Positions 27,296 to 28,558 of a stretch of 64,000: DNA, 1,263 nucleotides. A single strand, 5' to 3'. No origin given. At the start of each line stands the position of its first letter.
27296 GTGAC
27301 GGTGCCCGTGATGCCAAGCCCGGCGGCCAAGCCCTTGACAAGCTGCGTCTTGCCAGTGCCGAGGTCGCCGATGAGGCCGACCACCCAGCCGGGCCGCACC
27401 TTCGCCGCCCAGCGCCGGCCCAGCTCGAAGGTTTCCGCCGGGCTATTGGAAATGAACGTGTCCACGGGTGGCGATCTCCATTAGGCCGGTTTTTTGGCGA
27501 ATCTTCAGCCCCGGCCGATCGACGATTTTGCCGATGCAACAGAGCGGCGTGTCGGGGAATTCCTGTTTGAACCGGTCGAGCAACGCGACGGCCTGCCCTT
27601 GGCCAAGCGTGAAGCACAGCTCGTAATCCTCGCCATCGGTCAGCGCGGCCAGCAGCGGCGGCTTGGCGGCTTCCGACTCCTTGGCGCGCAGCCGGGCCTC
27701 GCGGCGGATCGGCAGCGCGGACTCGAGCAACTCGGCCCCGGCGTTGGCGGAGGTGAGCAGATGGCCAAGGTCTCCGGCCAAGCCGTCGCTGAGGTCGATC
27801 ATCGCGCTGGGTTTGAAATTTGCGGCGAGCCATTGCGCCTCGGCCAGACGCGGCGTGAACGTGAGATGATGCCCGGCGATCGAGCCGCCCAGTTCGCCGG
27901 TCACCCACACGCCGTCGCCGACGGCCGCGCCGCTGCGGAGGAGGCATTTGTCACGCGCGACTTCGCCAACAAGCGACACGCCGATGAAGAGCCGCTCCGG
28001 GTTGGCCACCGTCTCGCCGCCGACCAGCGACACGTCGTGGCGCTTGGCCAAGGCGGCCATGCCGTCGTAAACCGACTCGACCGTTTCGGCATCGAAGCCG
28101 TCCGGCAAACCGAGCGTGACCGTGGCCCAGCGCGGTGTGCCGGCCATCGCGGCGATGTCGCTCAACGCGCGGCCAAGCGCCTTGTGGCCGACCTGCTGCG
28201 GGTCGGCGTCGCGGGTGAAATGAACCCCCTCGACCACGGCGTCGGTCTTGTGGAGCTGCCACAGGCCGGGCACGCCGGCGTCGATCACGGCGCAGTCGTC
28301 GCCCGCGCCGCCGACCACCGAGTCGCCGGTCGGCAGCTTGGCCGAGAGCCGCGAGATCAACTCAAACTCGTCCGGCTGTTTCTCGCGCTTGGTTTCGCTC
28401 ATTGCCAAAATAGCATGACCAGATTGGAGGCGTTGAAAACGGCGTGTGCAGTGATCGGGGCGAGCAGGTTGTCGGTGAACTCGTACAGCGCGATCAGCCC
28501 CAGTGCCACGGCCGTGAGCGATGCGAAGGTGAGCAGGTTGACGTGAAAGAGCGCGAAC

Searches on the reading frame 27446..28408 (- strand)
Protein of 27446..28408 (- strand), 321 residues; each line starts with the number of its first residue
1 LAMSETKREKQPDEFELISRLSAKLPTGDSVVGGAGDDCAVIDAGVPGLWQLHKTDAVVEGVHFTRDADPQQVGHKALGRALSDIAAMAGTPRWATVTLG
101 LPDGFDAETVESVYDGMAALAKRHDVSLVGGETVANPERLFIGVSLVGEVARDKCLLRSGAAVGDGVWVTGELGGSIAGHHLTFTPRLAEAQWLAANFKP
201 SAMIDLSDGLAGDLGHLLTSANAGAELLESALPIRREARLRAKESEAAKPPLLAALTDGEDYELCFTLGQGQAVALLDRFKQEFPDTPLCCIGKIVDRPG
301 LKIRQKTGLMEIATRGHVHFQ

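Call 48: search_protein_families(library=ncbifam, proteins=[window:27446-28408:-], max_evalue=0.00001)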
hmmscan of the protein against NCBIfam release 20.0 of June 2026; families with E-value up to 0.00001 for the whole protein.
window:27446-28408:- (321 aa): 11 families
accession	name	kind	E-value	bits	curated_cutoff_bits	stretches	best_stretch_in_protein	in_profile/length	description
TIGR01379.1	thiL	equivalog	8.6e-72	241.8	184.15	1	13-320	1-320/320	thiamine-phosphate kinase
NF004350.0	PRK05731.1-1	equivalog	4.8e-52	176.9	441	2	13-180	4-168/325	thiamine-phosphate kinase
NF004351.0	PRK05731.1-4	equivalog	6e-42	143.9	324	1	10-270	12-283/321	thiamine-phosphate kinase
NF004353.0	PRK05731.2-2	equivalog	9.6e-39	133.3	301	1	35-321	18-303/311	thiamine-phosphate kinase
NF004354.0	PRK05731.2-3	equivalog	4e-28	98.6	204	1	35-229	16-215/273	thiamine-phosphate kinase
TIGR00476.1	selD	equivalog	7.2e-19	68.1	125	1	34-178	43-181/311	selenide, water dikinase SelD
NF002098.0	PRK00943.1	equivalog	2.3e-11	43.2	299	1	49-176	54-183/347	selenide, water dikinase SelD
TIGR04049.1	AIR_rel_sll0787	hypoth_equivalog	1e-10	41.2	321.3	1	29-180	36-177/318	sll0787 family AIR synthase-like protein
NF010705.0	PRK14105.1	equivalog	2.6e-10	39.7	291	1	31-177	42-181/345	selenide, water dikinase SelD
TIGR02124.1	hypE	equivalog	8.2e-10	38.2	251.6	1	54-174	49-170/332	hydrogenase expression/formation protein HypE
TIGR03267.1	methan_mark_2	hypoth_equivalog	2.7e-08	33.2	365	1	30-178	38-179/323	methanogenesis marker 2 protein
